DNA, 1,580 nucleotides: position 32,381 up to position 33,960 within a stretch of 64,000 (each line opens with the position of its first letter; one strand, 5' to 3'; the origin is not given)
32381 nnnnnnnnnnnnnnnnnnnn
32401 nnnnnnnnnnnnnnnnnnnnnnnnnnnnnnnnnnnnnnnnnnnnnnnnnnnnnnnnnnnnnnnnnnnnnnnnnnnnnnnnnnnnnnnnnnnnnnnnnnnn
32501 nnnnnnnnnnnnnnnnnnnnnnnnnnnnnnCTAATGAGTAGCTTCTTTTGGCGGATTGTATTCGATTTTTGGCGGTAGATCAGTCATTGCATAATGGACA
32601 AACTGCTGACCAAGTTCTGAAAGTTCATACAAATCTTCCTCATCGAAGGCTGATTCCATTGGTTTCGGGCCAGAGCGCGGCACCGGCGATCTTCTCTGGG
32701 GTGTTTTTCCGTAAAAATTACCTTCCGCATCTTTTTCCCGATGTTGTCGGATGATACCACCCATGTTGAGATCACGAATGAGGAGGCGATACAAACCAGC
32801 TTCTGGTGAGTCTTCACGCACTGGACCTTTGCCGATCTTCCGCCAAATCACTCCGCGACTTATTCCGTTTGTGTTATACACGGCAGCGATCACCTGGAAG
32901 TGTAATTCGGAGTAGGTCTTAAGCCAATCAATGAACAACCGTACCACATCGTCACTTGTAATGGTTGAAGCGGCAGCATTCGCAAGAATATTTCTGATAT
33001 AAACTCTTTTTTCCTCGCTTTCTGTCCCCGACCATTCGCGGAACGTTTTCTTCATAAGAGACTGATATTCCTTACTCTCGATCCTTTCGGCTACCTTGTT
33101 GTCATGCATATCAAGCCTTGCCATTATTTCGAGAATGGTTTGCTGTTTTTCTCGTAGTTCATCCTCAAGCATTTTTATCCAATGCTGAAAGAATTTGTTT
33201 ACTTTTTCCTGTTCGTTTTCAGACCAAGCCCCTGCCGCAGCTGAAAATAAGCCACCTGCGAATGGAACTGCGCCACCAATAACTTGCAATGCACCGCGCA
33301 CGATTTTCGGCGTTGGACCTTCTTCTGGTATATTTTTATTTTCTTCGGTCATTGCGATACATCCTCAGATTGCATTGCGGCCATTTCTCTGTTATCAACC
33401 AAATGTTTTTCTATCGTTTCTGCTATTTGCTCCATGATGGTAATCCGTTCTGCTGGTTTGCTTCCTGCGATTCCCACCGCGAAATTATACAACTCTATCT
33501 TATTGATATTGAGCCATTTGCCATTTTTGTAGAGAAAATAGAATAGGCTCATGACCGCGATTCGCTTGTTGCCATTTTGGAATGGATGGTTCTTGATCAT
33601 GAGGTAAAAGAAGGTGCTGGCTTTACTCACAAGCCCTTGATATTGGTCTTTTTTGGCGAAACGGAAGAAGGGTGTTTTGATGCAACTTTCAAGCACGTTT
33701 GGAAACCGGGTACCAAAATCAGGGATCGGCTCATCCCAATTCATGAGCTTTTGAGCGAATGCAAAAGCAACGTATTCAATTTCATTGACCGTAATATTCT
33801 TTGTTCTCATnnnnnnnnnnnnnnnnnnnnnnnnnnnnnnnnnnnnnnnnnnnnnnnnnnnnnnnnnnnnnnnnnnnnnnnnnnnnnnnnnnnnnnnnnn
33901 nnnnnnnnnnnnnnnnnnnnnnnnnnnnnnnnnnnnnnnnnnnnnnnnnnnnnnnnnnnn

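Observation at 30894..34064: Five-gene translationally coupled operon HTH-Doc-X273-X398-PIN: a candidate undescribed multi-component toxin or defence module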

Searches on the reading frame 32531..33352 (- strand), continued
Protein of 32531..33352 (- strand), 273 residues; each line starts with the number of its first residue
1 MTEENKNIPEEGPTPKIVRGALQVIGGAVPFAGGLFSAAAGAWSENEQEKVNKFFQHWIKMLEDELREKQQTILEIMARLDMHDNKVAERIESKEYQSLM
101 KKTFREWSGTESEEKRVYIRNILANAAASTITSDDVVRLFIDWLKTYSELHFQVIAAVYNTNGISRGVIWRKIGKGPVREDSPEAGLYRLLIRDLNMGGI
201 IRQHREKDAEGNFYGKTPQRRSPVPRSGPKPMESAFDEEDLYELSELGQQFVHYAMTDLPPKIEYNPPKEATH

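Call 95: search_protein_families(library=pfam, alignment_id=A8, max_evalue=0.001)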
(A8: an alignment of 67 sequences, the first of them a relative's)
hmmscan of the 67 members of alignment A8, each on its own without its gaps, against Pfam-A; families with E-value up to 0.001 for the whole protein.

A. member 1, L017:3856-4059:+ (67 aa): 6 families
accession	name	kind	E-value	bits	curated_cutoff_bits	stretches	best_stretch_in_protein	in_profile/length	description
PF01381.28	HTH_3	-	3.5e-17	62.6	23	1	10-65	1-55/55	Helix-turn-helix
PF13443.12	HTH_26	-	2.4e-12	47.3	22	1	9-66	1-58/63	Cro/C1-type HTH DNA-binding domain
PF12844.13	HTH_19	-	3.8e-10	40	30.2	1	9-66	3-59/64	Helix-turn-helix domain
PF13560.12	HTH_31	-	3.6e-09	37.2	27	1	10-64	6-60/64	Helix-turn-helix domain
PF13744.12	HTH_37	-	0.00067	19.9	27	1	6-63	19-76/80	Helix-turn-helix domain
PF13413.12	HTH_25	-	0.00083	19.6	24.6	0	11-42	3-34/62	Helix-turn-helix domain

B. families by the number of members that match (of 67 scanned): 58 families (the first 25 are shown)
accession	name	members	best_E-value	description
PF01381.28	HTH_3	11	2.6e-18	Helix-turn-helix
PF13560.12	HTH_31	11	6.7e-13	Helix-turn-helix domain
PF12844.13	HTH_19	10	1.4e-12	Helix-turn-helix domain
PF13413.12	HTH_25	10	4.3e-06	Helix-turn-helix domain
PF13443.12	HTH_26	9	1.2e-12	Cro/C1-type HTH DNA-binding domain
PF13240.11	Zn_Ribbon_1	6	2.5e-09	zinc-ribbon domain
PF12773.13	DZR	6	7.1e-06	Double zinc ribbon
PF13744.12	HTH_37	5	1.2e-05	Helix-turn-helix domain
PF07022.19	Phage_CI_repr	3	0.00037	Bacteriophage CI repressor helix-turn-helix domain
PF02384.22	N6_Mtase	2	3.2e-86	N-6 DNA Methylase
PF01420.25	Methylase_S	2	5.7e-16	Type I restriction modification DNA specificity domain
PF13248.11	Zn_ribbon_3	2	7.2e-06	zinc-ribbon domain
PF14803.11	Zn_ribbon_Nudix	2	0.00021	Nudix N-terminal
PF01476.26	LysM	2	0.00061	LysM domain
PF00521.26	DNA_topoisoIV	1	1.8e-168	DNA gyrase/topoisomerase IV, subunit A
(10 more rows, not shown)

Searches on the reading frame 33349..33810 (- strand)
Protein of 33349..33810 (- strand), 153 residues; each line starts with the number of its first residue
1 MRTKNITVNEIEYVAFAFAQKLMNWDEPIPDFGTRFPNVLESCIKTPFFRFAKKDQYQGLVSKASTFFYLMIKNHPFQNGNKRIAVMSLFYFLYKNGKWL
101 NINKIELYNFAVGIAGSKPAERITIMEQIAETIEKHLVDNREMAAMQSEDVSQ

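Call 4: search_protein_families(library=pfam, proteins=[window:33349-33810:-], max_evalue=0.1)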
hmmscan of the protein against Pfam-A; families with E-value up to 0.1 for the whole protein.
window:33349-33810:- (153 aa): 1 family
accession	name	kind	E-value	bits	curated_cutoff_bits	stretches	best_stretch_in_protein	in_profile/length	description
PF02661.23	Fic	-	6.4e-09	37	24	1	37-93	28-93/93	Fic/DOC family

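Call 5: search_protein_families(library=padloc, proteins=[window:33349-33810:-], max_evalue=0.1)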
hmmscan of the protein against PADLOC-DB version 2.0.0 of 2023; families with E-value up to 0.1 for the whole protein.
window:33349-33810:- (153 aa): 7 families
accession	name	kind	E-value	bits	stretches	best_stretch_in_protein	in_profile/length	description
PDLC04965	PDC-S23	-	6.1e-17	60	1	32-135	217-325/327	-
PDLC04963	PDC-S23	-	5.4e-16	56.9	1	32-134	200-308/312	-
PDLC04964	PDC-S23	-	1.6e-11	42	1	5-131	193-325/331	-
PDLC04848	PDC-S05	-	3.4e-09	34.7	1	61-131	210-286/291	-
PDLC04718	PDC-M59B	-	4.1e-06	25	1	48-99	40-92/159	-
PDLC04838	PDC-S04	-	0.0028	15.5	1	54-108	123-177/209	-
PDLC04840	PDC-S04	-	0.0036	15.1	1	67-101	148-182/227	-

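Call 6: search_protein_families(library=ncbifam, proteins=[window:33349-33810:-], max_evalue=0.1)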
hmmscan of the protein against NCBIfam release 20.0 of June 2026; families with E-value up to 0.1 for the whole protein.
window:33349-33810:- (153 aa): 1 family
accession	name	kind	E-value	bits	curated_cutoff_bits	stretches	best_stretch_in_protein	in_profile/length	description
TIGR01550.1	DOC_P1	subfamily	3.7e-13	49.7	38.65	1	27-129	19-120/122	type II toxin-antitoxin system death-on-curing family toxin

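Call 7: search_protein_families(library=phrogs, proteins=[window:33349-33810:-], max_evalue=0.1)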
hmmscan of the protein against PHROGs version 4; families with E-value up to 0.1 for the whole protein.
window:33349-33810:- (153 aa): 6 families
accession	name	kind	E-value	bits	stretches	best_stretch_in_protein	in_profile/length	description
phrog_577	-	moron, auxiliary metabolic gene and host takeover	4.5e-20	72.8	1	32-137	25-124/128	Doc-like toxin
phrog_18015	-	unknown function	3.4e-16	60.5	1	6-118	2-115/244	-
phrog_26655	-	unknown function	6.1e-08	33.8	1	50-118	119-188/216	-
phrog_11900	-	unknown function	0.00022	21.8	1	55-97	137-179/230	-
phrog_23170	-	unknown function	0.0015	19.2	1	39-106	92-156/191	-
phrog_12747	-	unknown function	0.07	13.7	1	57-108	120-171/211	-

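Call 43: search_dna_similar(query=window:33352-33810:-, collection=plasmids, mode=protein, max_rows=15)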
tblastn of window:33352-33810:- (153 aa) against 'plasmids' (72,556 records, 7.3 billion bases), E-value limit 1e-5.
Records with a match: 282; places in all: 284; records where one place covers at least 80% of the query: 1.
Best place of each record, by identity: <60% 282.
By first word of the organism name: Enterococcus 225; Bacillus 30; Klebsiella 4; Legionella 4; Priestia 3; Peribacillus 3; Paenibacillus 2; Salmonella 1; Treponema 1; Niallia 1; and 8 more.
By predicted mobility (MOB-suite, as given by PLSDB): conjugative 154; mobilizable 66; non-mobilizable 62.
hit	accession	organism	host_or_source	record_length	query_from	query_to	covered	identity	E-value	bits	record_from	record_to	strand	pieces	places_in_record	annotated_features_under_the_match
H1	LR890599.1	Klebsiella pneumoniae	Homo sapiens,throat swab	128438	2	121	78%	33.9%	2e-11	67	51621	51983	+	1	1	none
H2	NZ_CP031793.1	Klebsiella pneumoniae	Homo sapiens,urine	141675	2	121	78%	33.9%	2e-11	67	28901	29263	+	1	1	type II toxin-antitoxin system death-on-curing family toxin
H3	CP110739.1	Klebsiella pneumoniae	Homo sapiens,urine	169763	2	121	78%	33.9%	2e-11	67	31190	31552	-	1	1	type II toxin-antitoxin system death-on-curing family toxin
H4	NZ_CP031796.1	Klebsiella pneumoniae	Homo sapiens,urine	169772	2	121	78%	33.9%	2e-11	67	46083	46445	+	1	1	type II toxin-antitoxin system death-on-curing family toxin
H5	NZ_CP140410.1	Salmonella enterica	-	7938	6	121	76%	35.0%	1e-12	71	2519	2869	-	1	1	type II toxin-antitoxin system death-on-curing family toxin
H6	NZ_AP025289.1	Treponema saccharophilum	-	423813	33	152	78%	33.3%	1e-13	74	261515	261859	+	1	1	type II toxin-antitoxin system death-on-curing family toxin | hypothetical protein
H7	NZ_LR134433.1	Legionella adelaidensis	environmental,Cooling tower water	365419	3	134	86%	29.6%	1e-7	57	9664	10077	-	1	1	rhuM: RhuM family protein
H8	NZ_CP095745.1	Niallia sp. Man26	Penaeus monodon,whole ...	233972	14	135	80%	31.1%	3e-7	56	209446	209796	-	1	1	type II toxin-antitoxin system death-on-curing family toxin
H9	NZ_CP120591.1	Priestia flexa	cell culture,Maari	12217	28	138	73%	32.4%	5e-8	58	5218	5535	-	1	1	type II toxin-antitoxin system death-on-curing family toxin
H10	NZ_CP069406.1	Priestia megaterium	Homo sapiens,Pure culture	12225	28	138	73%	32.4%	5e-8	58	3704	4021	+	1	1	type II toxin-antitoxin system death-on-curing family toxin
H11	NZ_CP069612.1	Priestia megaterium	Homo sapiens,Pure culture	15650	28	138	73%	32.4%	5e-8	58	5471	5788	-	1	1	type II toxin-antitoxin system death-on-curing family toxin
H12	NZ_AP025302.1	Persicobacter psychrovividus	-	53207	41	147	70%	32.7%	1e-6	54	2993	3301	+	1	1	Fic family protein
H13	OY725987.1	Phocaeicola massiliensis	-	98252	32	137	69%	33.0%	8e-8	57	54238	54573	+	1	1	record has no annotation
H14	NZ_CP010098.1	Bacillus thuringiensis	Dendrolimus sibericus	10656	2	118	76%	29.9%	6e-7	55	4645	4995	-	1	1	type II toxin-antitoxin system death-on-curing family toxin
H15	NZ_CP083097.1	Bacillus thuringiensis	whole organism,Biopesticide B401/B402 ...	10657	2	118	76%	29.9%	6e-7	55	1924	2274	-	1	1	type II toxin-antitoxin system death-on-curing family toxin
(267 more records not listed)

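Call 75: find_related_loci(query=window:33352-33810:-, collection=viral_contigs, flank=4000)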
Query window:33352-33810:- (153 aa) in viral_contigs; peptide patterns used: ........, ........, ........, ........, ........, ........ (x = any residue, [..] = any of these).
10 stretches matched a pattern, but none encodes a relative of the query by tblastn (E <= 1e-3).

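Call 76: search_dna_similar(query=window:33352-33810:-, collection=phages, mode=protein, max_rows=12)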
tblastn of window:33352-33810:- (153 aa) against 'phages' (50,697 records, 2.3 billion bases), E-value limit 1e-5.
Records with a match: 33; places in all: 33; records where one place covers at least 80% of the query: 0.
Best place of each record, by identity: <60% 33.
By first word of the organism name: Streptococcus 23; Vibrio 3; Bacteriophage 2; Mycobacterium 2; Monoglobales 1; Pseudomonas 1; Moorella 1.
By host as written in the record: Streptococcus suis 6; - 2; Monoglobales 1; Pseudomonas aeruginosa 188 1; Streptococcus pyogenes 1; Vibrio cyclitrophicus 10N.286.55.E8 1; Vibrio cyclitrophicus 10N.286.55.A5 1; Mycobacterium abscessus GD68 1; and 19 more.
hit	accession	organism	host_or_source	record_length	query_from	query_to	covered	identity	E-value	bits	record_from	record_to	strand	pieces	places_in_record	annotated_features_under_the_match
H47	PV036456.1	Monoglobales phage CHVD 5762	Monoglobales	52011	20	138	78%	30.1%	2e-10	63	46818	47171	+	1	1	Doc-like toxin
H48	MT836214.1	Bacteriophage sp.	human fecal samples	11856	32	133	67%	34.6%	3e-9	60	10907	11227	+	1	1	record has no annotation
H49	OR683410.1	Pseudomonas phage Sirocco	Pseudomonas aeruginosa 188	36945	20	115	63%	34.4%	8e-6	50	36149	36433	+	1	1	type II toxin-antitoxin system death-on-curing family toxin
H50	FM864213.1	Streptococcus phage phi-m46.1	Streptococcus pyogenes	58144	33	136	68%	30.8%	1e-7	56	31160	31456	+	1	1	hypothetical protein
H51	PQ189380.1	Vibrio phage 10N.286.55.E8_PE003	Vibrio cyclitrophicus 10N.286.55.E8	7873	38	121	55%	34.1%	3e-8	57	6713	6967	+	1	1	hypothetical protein (x2)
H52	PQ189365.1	Vibrio phage 10N.286.55.A5_PE004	Vibrio cyclitrophicus 10N.286.55.A5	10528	38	121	55%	34.1%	3e-8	57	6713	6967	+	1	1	hypothetical protein (x2)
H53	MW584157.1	Mycobacterium phage prophi68-1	Mycobacterium abscessus GD68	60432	20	98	52%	35.4%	2e-8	57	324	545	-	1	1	2: antitoxin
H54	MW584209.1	Mycobacterium phage prophiGD04-1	Mycobacterium abscessus GD04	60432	20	98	52%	35.4%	2e-8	57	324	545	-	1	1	2: antitoxin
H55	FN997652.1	Streptococcus phage phi-SsUD.1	Streptococcus suis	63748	33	118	56%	32.6%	4e-8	57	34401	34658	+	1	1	hypothetical protein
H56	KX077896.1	Streptococcus phage phiJH1301-2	Streptococcus suis JH1301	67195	33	118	56%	32.6%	8e-8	56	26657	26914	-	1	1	death on curing protein, Doc toxin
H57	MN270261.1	Streptococcus phage phi-SsuFJNP8_rum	Streptococcus suis FJNP8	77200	33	118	56%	32.6%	8e-8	56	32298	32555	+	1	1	death on curing protein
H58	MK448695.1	Streptococcus phage Javan181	Streptococcus equi ATCC_35246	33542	33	118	56%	32.6%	9e-8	56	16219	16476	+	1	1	death on curing protein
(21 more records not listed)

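Call 89: get_annotated_region(hit=H6, flank=1500)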
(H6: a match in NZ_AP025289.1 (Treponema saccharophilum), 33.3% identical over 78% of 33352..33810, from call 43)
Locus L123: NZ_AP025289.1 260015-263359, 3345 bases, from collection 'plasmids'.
description: Treponema saccharophilum strain JCM 32279 plasmid pTS1, complete sequence
organism: Treponema saccharophilum (NCBI taxid 165)
taxonomy: Bacteria; Spirochaetota; Spirochaetia; Spirochaetales; Treponemataceae; Treponema; Treponema saccharophilum
host: -; source: -; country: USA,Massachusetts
typing (MOB-suite, as given by PLSDB): non-mobilizable
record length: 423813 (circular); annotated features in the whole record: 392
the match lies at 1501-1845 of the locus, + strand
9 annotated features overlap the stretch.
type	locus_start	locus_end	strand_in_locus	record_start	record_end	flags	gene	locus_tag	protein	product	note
CDS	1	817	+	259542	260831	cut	-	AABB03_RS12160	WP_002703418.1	LlaJI family restriction endonuclease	-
CDS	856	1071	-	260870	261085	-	-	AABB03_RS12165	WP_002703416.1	hypothetical protein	-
CDS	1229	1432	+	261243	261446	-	-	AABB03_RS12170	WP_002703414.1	hypothetical protein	-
CDS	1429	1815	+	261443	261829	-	-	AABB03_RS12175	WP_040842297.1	type II toxin-antitoxin system death-on-curing family toxin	-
CDS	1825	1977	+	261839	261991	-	-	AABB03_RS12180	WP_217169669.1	hypothetical protein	-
CDS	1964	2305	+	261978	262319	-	-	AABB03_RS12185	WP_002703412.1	phenylpyruvate tautomerase MIF-related protein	-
CDS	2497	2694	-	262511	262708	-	-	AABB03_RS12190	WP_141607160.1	hypothetical protein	-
CDS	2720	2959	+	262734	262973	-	-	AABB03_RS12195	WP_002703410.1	zinc-ribbon domain-containing protein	-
CDS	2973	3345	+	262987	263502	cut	-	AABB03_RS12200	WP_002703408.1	very short patch repair endonuclease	-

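Call 90: get_annotated_region(hit=H8, flank=1500)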
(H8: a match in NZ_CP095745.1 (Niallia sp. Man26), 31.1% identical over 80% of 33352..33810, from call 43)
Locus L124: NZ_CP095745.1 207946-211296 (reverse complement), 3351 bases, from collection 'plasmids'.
description: Niallia sp. Man26 plasmid unnamed1, complete sequence
organism: Niallia sp. Man26 (NCBI taxid 2912824)
taxonomy: Bacteria; Bacillota; Bacilli; Bacillales; Bacillaceae; Niallia; Niallia sp. Man26
host: -; source: Penaeus monodon,whole organism,intestine of black tiger shrimp; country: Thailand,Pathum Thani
typing (MOB-suite, as given by PLSDB): mobilizable; relaxase MOBP
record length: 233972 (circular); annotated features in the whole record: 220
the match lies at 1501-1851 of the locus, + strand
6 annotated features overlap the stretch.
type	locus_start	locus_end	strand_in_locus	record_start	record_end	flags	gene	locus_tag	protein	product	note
CDS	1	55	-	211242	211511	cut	-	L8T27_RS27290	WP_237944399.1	hypothetical protein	-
CDS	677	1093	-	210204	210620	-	-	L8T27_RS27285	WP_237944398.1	DUF4304 domain-containing protein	-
CDS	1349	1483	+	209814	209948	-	-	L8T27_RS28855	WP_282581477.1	hypothetical protein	-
CDS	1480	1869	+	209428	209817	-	-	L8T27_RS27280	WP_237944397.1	type II toxin-antitoxin system death-on-curing family toxin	-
CDS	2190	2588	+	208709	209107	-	-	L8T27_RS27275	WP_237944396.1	DUF86 domain-containing protein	-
CDS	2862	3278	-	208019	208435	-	-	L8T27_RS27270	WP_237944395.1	hypothetical protein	-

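Call 91: get_annotated_region(hit=H5, flank=1500)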
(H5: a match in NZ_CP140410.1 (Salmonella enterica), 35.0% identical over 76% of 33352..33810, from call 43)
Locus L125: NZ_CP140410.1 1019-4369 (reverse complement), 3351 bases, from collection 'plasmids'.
description: Salmonella enterica strain PNUSAS210186 plasmid unnamed2, complete sequence
organism: Salmonella enterica (NCBI taxid 28901)
taxonomy: Bacteria; Pseudomonadota; Gammaproteobacteria; Enterobacterales; Enterobacteriaceae; Salmonella; Salmonella enterica
host: -; source: -; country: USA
typing (MOB-suite, as given by PLSDB): non-mobilizable
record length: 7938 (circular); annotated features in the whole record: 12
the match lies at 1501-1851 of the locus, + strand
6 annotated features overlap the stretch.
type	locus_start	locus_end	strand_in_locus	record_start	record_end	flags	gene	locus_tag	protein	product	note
CDS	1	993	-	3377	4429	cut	-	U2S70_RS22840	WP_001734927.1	phage/plasmid replication protein, II/X family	GO:0006260 - DNA replication [Evidence IEA]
CDS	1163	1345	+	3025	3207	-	-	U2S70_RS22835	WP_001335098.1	hypothetical protein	-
CDS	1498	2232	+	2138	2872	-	-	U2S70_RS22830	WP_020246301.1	type II toxin-antitoxin system death-on-curing family toxin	-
CDS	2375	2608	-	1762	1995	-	-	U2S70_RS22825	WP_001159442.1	hypothetical protein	-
CDS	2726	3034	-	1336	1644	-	-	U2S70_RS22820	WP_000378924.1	hypothetical protein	-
CDS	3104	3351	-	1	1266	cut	-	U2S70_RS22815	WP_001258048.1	secretin N-terminal domain-containing protein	-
